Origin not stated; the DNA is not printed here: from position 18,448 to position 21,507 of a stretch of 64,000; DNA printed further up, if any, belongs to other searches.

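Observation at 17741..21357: Translationally coupled radical SAM + (SAM-methyltransferase / SF1 helicase / Zn-tail) pair: candidate undescribed DNA-modification or defence module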

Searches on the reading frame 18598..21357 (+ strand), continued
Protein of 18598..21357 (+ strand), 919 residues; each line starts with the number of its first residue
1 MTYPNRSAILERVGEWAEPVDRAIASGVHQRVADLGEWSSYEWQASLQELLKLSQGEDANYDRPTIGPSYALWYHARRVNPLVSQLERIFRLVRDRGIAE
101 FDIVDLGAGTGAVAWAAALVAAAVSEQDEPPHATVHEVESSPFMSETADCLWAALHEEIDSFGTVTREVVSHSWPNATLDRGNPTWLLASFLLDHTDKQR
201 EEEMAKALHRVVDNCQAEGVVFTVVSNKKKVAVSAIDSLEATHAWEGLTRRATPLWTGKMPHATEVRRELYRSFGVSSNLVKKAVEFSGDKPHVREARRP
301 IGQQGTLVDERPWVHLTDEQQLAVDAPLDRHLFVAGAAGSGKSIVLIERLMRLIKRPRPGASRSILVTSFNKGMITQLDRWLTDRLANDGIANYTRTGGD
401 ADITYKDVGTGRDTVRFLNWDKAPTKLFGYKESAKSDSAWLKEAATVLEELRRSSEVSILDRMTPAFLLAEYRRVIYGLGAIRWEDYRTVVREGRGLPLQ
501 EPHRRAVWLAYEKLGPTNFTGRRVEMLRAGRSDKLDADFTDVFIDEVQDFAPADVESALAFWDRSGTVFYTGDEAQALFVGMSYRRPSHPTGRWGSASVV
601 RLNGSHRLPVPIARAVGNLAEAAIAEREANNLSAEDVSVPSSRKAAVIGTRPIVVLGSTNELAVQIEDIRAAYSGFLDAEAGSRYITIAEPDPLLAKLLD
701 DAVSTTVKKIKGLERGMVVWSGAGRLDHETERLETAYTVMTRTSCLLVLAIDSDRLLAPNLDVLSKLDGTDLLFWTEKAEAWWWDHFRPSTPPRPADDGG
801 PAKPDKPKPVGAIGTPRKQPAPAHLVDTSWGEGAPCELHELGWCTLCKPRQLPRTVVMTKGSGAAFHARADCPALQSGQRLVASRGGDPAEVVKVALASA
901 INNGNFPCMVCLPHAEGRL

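Call 42: search_protein_families(library=pfam, alignment_id=A4, max_evalue=0.00001)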
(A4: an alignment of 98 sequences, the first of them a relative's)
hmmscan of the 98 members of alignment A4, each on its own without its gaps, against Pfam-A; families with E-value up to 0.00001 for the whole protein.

A. member 1, L001:10901-13765:+ (955 aa): 4 families
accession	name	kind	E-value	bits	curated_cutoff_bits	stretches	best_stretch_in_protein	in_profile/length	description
PF00069.31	Pkinase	-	1.4e-31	110.3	31.7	3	582-664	114-202/263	Protein kinase domain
PF08378.17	NERD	-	2.5e-14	54.2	22.1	1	15-123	3-110/111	Nuclease-related domain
PF07714.23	PK_Tyr_Ser-Thr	-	2.4e-13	50.4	23.1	1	452-663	5-208/258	Protein tyrosine and serine/threonine kinase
PF01636.29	APH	-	1.9e-06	28.3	23.2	0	489-614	90-198/239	Phosphotransferase enzyme family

B. families by the number of members that match (of 98 scanned): 105 families (the first 25 are shown)
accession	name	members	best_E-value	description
PF04471.18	Mrr_cat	2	2.3e-33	Restriction endonuclease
PF08378.17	NERD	2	1.8e-32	Nuclease-related domain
PF00580.27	UvrD-helicase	2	9.2e-12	UvrD/REP helicase N-terminal domain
PF22722.2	NA-iREase1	2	1.1e-09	NACHT-associated inactive Restriction Endonuclease 1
PF20720.3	nSTAND3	2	2.8e-07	Novel STAND NTPase 3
PF05139.19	Erythro_esteras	1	1e-126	Erythromycin esterase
PF13337.12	BrxL_ATPase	1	6e-123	Lon-like protease BrxL-like, ATPase domain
PF02786.22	CPSase_L_D2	1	2.6e-74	Carbamoyl-phosphate synthase L chain, ATP binding domain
PF01988.24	VIT1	1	1.4e-65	VIT family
PF01695.23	IstB_IS21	1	4.7e-65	IstB-like ATP binding protein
PF00421.24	PSII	1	1.3e-62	Photosystem II protein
PF22105.2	DUF6943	1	2.6e-54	Family of unknown function (DUF6943)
PF07804.18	HipA_C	1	4.2e-52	HipA-like C-terminal domain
PF00106.31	adh_short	1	2.6e-47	short chain dehydrogenase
PF00289.28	Biotin_carb_N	1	3e-46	Biotin carboxylase, N-terminal domain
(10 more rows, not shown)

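Call 51: search_dna_similar(query=window:18598-21357:+, collection=phages, mode=protein, max_evalue=0.00001, max_rows=15)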
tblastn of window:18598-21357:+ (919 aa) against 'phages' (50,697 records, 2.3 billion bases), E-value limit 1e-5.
No match.

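Call 53: search_dna_similar(query=window:18598-21357:+, collection=plasmids, mode=protein, max_evalue=0.00001, max_rows=20)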
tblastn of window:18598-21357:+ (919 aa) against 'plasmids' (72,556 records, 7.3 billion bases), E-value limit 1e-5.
Records with a match: 25; places in all: 25; records where one place covers at least 80% of the query: 0.
Best place of each record, by identity: <60% 25.
By first word of the organism name: Escherichia 15; Klebsiella 2; Pseudanabaena 2; Runella 1; Gemmobacter 1; Meiothermus 1; Thermus 1; Sphingomonas 1; Qipengyuania 1.
By predicted mobility (MOB-suite, as given by PLSDB): non-mobilizable 10; conjugative 8; mobilizable 7.
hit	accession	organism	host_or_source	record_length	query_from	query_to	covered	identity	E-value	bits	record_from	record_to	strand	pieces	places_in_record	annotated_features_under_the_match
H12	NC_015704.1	Runella slithyformis DSM 19594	fresh water lake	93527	134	781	71%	27.2%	1e-37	161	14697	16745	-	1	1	UvrD-helicase domain-containing protein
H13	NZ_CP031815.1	Klebsiella pneumoniae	Homo sapiens,rectal swab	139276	236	579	37%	24.0%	8e-7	61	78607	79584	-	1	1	ATP-dependent helicase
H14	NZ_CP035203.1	Klebsiella pneumoniae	Homo sapiens,stool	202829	236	579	37%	24.0%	8e-7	61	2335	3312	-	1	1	ATP-dependent helicase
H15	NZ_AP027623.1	Escherichia coli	Homo sapiens,whole organism,feces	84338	236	579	37%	24.0%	1e-6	61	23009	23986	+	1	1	ATP-dependent helicase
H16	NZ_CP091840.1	Escherichia coli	Equus ferus caballus ...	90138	236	579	37%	24.0%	1e-6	61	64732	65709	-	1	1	ATP-dependent helicase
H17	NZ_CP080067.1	Escherichia coli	Homo sapiens,tissue sample,Human feces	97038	236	579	37%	24.0%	1e-6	61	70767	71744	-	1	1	ATP-dependent helicase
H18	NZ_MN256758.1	Escherichia coli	-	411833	236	579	37%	24.0%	1e-6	61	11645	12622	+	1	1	ATP-dependent helicase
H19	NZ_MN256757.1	Escherichia coli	-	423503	236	579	37%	24.0%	1e-6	61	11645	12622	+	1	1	ATP-dependent helicase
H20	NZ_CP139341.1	Escherichia coli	pork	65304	236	579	37%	24.0%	1e-6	60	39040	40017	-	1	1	ATP-dependent helicase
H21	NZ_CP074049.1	Escherichia coli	Pig,pure culture,Rectal Swab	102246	236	579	37%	24.0%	1e-6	60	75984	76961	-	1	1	ATP-dependent helicase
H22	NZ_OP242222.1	Escherichia coli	Homo sapiens,stool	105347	236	579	37%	24.0%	1e-6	60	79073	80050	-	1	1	ATP-dependent helicase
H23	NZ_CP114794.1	Escherichia coli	single cell,soil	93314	236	579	37%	24.0%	1e-6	60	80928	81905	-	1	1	ATP-dependent helicase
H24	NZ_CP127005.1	Escherichia coli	mixed culture,pork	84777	236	579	37%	24.0%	1e-6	60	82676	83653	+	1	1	ATP-dependent helicase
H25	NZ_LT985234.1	Escherichia coli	-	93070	236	579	37%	24.0%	1e-6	60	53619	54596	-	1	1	ATP-dependent helicase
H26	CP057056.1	Escherichia coli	culture,Pooled cattle faecal samples ...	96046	236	579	37%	24.0%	1e-6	60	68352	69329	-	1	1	ATP-dependent helicase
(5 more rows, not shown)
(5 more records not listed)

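Call 54: get_annotated_region(hit=H12, flank=9000)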
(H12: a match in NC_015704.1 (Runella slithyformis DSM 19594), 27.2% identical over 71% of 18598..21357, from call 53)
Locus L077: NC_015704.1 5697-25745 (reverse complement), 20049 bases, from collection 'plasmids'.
description: Runella slithyformis DSM 19594 plasmid pRUNSL02, complete sequence
organism: Runella slithyformis DSM 19594 (NCBI taxid 761193)
taxonomy: Bacteria; Bacteroidota; Cytophagia; Cytophagales; Spirosomataceae; Runella; Runella slithyformis; Runella slithyformis DSM 19594
host: -; source: fresh water lake; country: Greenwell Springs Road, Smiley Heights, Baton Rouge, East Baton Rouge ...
typing (MOB-suite, as given by PLSDB): conjugative; replicon rep_cluster_597; relaxase MOBP; mating-pair formation MPF_T
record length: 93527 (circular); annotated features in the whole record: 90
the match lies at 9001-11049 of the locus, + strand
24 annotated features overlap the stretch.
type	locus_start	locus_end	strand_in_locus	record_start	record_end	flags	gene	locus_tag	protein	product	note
CDS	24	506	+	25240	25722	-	-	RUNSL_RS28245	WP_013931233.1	hypothetical protein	-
CDS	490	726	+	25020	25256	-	-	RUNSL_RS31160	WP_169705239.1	hypothetical protein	-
CDS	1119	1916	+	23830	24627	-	-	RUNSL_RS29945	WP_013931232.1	hypothetical protein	-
CDS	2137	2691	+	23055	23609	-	-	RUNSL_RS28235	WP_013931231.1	hypothetical protein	-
CDS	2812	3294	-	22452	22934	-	-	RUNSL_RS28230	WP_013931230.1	hypothetical protein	-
CDS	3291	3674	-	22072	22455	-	-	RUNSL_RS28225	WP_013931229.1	hypothetical protein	-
CDS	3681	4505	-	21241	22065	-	-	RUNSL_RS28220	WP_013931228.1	ParA family protein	-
CDS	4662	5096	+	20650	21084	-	-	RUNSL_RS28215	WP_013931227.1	hypothetical protein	-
CDS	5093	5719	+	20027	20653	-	-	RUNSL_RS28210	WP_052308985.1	relaxase/mobilization nuclease domain-containing protein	-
CDS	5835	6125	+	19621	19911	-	-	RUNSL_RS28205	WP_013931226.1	hypothetical protein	-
CDS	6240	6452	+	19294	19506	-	-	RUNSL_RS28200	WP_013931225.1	helix-turn-helix transcriptional regulator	-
CDS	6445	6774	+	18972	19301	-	-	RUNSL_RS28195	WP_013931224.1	HipA N-terminal domain-containing protein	-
CDS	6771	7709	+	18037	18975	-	-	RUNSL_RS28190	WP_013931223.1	HipA domain-containing protein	-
CDS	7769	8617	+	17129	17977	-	-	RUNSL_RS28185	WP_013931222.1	radical SAM protein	-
CDS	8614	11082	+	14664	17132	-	-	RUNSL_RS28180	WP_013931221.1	UvrD-helicase domain-containing protein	-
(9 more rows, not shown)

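Call 70: find_encoding_contigs(protein=P0031, flank=8000, max_places=1)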
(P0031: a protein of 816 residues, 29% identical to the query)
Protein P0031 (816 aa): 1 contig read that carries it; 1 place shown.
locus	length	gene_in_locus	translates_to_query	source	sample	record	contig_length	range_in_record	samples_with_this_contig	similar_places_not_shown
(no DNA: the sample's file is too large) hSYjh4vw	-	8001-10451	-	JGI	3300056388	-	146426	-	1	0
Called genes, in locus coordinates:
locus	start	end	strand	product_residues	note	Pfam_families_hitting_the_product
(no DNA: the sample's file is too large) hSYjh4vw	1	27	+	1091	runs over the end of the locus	PF25390:WD40_RLD, PF00415:RCC1, PF13540:RCC1_2, PF00415:RCC1, PF25390:WD40_RLD, PF00415:RCC1, PF00415:RCC1, PF13540:RCC1_2, +11 more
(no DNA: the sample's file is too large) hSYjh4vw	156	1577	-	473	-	PF13176:TPR_7 (faint), PF07719:TPR_2 (faint), PF13181:TPR_8 (faint), PF13424:TPR_12 (faint), PF13428:TPR_14 (faint), PF23914:TPR_CcmH_CycH (weak), PF25063:ARM_TT21_C (weak), PF00515:TPR_1 (weak), +6 more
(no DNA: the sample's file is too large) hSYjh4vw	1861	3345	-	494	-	PF02638:GHL10, PF02065:Melibiase (faint)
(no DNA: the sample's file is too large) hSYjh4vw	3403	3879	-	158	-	PF01590:GAF, PF13185:GAF_2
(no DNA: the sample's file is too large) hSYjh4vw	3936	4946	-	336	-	-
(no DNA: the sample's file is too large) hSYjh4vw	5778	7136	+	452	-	PF01443:Viral_helicase1 (faint), PF05970:PIF1, PF09848:SLFN-g3_helicase, PF13245:AAA_19, PF13401:AAA_22 (faint), PF13604:AAA_30, PF13538:UvrD_C_2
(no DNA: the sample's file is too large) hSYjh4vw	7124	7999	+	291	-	PF04055:Radical_SAM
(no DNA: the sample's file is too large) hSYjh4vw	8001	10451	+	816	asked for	PF00580:UvrD-helicase, PF13245:AAA_19 (faint)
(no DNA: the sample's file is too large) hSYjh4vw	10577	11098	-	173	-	-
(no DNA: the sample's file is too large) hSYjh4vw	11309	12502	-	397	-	PF00155:Aminotran_1_2, PF00266:Aminotran_5 (weak)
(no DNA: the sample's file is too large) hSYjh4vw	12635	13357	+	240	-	PF13620:CarboxypepD_reg, PF13715:CarbopepD_reg_2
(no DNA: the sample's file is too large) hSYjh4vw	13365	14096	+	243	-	PF13715:CarbopepD_reg_2 (faint)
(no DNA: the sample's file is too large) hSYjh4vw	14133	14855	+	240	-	PF00970:FAD_binding_6, PF00175:NAD_binding_1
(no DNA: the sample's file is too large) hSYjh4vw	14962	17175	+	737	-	PF00982:Glyco_transf_20, PF08282:Hydrolase_3 (faint), PF02358:Trehalose_PPase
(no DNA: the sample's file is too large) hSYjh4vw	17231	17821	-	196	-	PF18347:DUF5606, PF21186:DUF6852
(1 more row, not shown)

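Call 71: find_encoding_contigs(protein=P0047, flank=8000, max_places=1)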
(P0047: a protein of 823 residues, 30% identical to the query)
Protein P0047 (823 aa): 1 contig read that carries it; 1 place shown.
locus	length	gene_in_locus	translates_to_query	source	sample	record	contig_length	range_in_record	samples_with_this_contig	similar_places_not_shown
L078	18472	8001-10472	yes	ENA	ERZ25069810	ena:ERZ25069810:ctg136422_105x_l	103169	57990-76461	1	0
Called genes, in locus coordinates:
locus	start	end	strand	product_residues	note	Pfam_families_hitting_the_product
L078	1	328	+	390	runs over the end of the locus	PF13191:AAA_16, PF13401:AAA_22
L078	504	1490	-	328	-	PF01210:NAD_Gly3P_dh_N, PF03446:NAD_binding_2, PF03807:F420_oxidored (weak), PF07479:NAD_Gly3P_dh_C, PF20618:GPD_NAD_C_bact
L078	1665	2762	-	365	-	PF05673:DUF815 (faint), PF13191:AAA_16 (weak), PF01637:ATPase_2 (faint), PF13401:AAA_22, PF00004:AAA (faint)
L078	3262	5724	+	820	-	PF00403:HMA, PF00122:E1-E2_ATPase, PF00702:Hydrolase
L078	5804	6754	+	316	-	PF00561:Abhydrolase_1, PF12146:Hydrolase_4, PF12697:Abhydrolase_6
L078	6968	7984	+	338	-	PF04055:Radical_SAM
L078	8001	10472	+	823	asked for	PF00580:UvrD-helicase, PF13245:AAA_19 (weak)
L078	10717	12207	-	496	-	PF01554:MatE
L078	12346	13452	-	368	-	-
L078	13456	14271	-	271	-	-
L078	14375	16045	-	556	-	PF00501:AMP-binding, PF13193:AMP-binding_C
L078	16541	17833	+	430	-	PF07690:MFS_1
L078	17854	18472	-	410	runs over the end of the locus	PF04055:Radical_SAM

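Call 72: find_encoding_contigs(protein=P0036, flank=8000, max_places=1)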
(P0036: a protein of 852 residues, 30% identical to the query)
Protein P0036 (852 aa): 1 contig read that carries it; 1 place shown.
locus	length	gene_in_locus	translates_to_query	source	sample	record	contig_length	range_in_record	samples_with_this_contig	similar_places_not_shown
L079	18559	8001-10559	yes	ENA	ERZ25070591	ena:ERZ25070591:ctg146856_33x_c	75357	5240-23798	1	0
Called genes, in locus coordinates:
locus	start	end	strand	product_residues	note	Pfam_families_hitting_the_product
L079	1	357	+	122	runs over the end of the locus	PF21983:NikA-like, PF05713:MobC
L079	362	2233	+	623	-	PF03432:Relaxase, PF22863:TraI_middle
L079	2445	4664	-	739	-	-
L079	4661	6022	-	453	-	PF22561:HisKin-conflict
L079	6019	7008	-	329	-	PF12974:Phosphonate-bd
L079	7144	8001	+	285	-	PF04055:Radical_SAM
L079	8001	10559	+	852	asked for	PF00580:UvrD-helicase, PF13245:AAA_19 (faint), PF13401:AAA_22 (faint)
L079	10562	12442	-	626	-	PF02534:T4SS-DNA_transf, PF10412:TrwB_AAD_bind, PF12696:TraG-D_C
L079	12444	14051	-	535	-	PF03743:TrbI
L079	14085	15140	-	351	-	PF03524:CagX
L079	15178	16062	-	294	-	PF04335:VirB8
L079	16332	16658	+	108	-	PF02604:PhdYeFM_antitox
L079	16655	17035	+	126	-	PF01850:PIN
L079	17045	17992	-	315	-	PF04610:TrbL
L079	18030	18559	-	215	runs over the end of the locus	-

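Call 73: find_encoding_contigs(protein=P0028, flank=8000, max_places=1)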
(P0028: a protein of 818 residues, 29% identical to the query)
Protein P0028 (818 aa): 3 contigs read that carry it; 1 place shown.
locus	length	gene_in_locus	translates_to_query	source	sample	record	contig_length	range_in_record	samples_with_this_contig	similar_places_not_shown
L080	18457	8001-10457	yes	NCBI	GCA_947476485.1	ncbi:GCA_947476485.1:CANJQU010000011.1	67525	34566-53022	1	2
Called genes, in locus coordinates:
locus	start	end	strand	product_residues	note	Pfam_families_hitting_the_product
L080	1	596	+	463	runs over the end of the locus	-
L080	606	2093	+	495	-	PF03062:MBOAT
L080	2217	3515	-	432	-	PF18962:Por_Secre_tail (weak)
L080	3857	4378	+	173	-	-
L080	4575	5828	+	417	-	PF01103:Omp85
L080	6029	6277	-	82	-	PF18962:Por_Secre_tail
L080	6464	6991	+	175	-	PF13828:DUF4190 (weak)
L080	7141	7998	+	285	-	PF04055:Radical_SAM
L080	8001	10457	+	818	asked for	PF00580:UvrD-helicase, PF13245:AAA_19 (weak)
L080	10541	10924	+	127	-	-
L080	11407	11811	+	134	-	-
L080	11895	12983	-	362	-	PF00970:FAD_binding_6, PF00175:NAD_binding_1, PF00111:Fer2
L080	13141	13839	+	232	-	PF07885:Ion_trans_2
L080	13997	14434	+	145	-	-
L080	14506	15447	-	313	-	PF01545:Cation_efflux, PF16916:ZT_dimer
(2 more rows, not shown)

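Call 75: find_related_loci(query=A1, collection=viral_contigs, flank=8000)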
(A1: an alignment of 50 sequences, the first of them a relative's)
Query A1 (919 aa) in viral_contigs; peptide patterns used: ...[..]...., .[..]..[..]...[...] (x = any residue, [..] = any of these).
148 stretches matched a pattern, but none encodes a relative of the query by tblastn (E <= 1e-3).

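Call 85: search_protein_families(library=phrogs, proteins=[window:18598-21357:+], max_evalue=0.001)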
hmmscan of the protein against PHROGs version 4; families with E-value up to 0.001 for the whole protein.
window:18598-21357:+ (919 aa): 2 families
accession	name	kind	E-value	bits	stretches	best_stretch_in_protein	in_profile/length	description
phrog_1967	-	DNA, RNA and nucleotide metabolism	2.4e-12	47.2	1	302-374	139-208/776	DNA helicase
phrog_170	-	other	0.00036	21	0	311-371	71-129/323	PhoH-like phosphate starvation-inducible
